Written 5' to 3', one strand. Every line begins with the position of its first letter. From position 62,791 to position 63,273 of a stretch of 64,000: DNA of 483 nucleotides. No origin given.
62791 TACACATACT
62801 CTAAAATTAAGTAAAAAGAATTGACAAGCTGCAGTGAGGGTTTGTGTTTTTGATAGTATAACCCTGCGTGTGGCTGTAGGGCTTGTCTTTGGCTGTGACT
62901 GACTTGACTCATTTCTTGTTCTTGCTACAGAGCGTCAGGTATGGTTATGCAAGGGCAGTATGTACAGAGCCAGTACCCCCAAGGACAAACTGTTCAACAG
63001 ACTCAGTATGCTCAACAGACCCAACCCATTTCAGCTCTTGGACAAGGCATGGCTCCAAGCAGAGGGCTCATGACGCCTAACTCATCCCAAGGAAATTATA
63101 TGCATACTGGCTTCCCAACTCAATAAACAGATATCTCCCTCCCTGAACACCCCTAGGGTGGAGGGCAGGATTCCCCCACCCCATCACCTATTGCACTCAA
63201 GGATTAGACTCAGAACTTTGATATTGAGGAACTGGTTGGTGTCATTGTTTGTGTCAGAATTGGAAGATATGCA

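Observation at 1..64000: Massive over-representation of the palindromic motif (C).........(T) across the whole window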

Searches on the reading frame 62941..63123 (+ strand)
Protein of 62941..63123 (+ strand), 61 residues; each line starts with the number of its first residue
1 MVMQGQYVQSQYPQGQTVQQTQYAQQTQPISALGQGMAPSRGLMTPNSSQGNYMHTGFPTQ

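Call 28: find_encoding_contigs(protein=window:62941-63123:+, flank=10000, max_places=6)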
Protein seq(61 aa) (61 aa): no gene with exactly this product is on record in the collection.
